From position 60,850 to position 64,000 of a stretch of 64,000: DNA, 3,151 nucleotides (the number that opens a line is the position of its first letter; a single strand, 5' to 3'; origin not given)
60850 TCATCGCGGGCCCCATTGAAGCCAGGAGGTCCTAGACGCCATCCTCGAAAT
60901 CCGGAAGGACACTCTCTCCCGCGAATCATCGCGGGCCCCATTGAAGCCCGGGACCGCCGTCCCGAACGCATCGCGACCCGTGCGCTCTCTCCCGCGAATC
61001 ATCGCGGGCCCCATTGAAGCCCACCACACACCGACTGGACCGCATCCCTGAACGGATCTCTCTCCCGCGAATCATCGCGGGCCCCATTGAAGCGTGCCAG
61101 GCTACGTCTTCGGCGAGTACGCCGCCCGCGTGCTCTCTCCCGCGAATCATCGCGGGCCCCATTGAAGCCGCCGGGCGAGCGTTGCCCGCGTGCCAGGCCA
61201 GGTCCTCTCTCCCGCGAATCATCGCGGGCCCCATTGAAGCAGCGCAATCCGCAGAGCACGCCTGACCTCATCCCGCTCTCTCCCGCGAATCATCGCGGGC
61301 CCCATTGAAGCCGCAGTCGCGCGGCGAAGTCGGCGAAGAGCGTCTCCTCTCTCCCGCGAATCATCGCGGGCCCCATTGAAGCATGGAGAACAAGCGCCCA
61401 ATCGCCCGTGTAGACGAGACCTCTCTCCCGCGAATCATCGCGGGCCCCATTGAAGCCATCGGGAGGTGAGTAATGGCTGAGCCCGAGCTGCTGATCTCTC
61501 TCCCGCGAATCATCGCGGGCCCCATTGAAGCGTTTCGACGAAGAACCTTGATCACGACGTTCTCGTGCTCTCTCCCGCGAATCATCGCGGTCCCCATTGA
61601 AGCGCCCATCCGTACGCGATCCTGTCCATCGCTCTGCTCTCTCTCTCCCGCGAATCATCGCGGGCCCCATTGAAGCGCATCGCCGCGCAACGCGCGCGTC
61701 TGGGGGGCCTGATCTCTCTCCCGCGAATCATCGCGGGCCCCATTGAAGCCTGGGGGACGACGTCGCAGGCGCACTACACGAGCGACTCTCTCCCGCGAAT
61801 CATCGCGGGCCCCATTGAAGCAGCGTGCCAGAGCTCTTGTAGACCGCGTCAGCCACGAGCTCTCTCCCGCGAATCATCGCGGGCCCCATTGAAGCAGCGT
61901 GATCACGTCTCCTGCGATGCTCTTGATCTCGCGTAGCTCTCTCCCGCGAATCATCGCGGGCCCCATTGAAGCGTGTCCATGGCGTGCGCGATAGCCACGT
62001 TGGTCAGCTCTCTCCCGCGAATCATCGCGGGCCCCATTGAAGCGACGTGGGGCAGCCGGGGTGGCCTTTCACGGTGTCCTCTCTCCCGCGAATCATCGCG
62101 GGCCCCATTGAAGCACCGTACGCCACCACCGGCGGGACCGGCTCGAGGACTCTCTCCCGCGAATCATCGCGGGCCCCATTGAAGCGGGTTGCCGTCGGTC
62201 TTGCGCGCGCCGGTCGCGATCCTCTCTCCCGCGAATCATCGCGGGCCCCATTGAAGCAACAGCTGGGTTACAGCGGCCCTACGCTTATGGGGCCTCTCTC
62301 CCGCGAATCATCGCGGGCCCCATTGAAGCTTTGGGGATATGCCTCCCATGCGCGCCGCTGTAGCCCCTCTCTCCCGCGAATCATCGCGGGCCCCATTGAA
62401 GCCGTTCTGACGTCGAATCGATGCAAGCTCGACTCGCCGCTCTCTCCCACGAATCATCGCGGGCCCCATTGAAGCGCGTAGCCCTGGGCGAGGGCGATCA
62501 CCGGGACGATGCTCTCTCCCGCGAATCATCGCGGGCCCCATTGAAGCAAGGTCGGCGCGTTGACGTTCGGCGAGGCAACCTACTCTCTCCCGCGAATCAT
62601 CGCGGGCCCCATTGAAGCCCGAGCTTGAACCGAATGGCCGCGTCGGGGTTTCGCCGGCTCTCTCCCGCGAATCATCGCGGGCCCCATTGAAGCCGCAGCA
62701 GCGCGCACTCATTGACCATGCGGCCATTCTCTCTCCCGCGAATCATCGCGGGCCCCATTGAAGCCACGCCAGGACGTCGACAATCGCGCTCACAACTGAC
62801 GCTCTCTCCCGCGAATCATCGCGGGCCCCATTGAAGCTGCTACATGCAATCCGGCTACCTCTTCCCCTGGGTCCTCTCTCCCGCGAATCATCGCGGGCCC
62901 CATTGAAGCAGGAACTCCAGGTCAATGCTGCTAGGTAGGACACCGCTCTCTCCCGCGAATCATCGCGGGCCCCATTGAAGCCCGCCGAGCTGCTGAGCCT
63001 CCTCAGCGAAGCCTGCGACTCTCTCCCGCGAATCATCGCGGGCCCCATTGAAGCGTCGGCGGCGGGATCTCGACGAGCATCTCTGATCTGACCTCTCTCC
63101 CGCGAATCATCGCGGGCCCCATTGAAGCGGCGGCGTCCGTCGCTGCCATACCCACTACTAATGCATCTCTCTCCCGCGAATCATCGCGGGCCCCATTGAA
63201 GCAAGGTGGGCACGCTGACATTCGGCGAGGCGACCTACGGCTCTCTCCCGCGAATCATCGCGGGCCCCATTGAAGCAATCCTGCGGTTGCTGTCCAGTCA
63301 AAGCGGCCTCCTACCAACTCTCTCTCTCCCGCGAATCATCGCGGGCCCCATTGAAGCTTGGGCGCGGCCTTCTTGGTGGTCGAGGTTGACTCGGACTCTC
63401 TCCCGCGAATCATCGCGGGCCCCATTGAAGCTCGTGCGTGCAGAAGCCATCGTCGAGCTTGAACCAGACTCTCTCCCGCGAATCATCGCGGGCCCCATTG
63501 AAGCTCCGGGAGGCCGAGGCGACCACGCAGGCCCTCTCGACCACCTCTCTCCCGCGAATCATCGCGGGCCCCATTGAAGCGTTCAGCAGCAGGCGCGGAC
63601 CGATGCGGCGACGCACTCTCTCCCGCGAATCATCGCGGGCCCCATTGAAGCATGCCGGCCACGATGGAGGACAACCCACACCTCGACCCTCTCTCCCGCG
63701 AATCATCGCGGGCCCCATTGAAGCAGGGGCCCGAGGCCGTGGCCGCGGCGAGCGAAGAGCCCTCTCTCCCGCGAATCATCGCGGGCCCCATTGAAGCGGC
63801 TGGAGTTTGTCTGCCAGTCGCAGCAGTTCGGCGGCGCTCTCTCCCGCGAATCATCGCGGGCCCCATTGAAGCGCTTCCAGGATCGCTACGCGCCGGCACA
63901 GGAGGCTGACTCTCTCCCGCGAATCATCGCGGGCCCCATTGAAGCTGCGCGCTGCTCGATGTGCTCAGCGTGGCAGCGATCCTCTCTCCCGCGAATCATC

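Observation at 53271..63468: Four pairs of homologous but diverged spacers that share the same 5' boundary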

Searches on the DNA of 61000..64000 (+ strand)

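Call 50: search_dna_similar(query=window:61000-64000:+, collection=phages, mode=distant, max_evalue=1, max_rows=20)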
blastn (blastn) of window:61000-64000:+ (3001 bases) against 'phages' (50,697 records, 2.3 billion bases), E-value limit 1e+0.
Records with a match: 5; places in all: 5; records where one place covers at least 80% of the query: 0.
Best place of each record, by identity: 80-90% 5.
By first word of the organism name: Gordonia 5.
By host as written in the record: Gordonia terrae 3612 4; Gordonia terrae CAG3 1.
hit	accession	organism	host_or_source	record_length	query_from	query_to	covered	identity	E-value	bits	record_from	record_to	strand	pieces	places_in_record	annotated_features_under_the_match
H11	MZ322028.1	Gordonia phage Posh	Gordonia terrae 3612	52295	313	349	1%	86.5%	3e-1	46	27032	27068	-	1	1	31: minor tail protein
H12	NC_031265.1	Gordonia phage Guacamole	Gordonia terrae 3612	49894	313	349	1%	86.5%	3e-1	46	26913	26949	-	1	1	30: minor tail protein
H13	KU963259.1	Gordonia phage Guacamole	Gordonia terrae 3612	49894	313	349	1%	86.5%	3e-1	46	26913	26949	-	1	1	30: minor tail protein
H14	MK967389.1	Gordonia phage JasperJr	Gordonia terrae CAG3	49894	313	349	1%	86.5%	3e-1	46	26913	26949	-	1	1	30: minor tail protein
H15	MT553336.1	Gordonia phage BlingBling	Gordonia terrae 3612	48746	313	349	1%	86.5%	3e-1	46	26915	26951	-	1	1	30: minor tail protein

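Call 51: search_dna_similar(query=window:61000-64000:+, collection=plasmids, mode=distant, max_evalue=1, max_rows=20)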
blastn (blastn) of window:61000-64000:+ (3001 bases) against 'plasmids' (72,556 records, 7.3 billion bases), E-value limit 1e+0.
Records with a match: 2; places in all: 2; records where one place covers at least 80% of the query: 0.
Best place of each record, by identity: 80-90% 2.
By first word of the organism name: Magnetospira 1; Streptomyces 1.
By predicted mobility (MOB-suite, as given by PLSDB): mobilizable 1; non-mobilizable 1.
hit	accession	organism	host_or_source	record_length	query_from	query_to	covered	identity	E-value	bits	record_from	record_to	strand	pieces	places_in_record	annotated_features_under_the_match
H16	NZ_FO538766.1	Magnetospira sp. QH-2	-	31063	1309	1347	1%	84.6%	8e-1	45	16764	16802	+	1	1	hypothetical protein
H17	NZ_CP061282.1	Streptomyces xanthii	whole organism,leaf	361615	1474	1509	1%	88.9%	7e-2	48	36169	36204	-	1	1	polyketide synthase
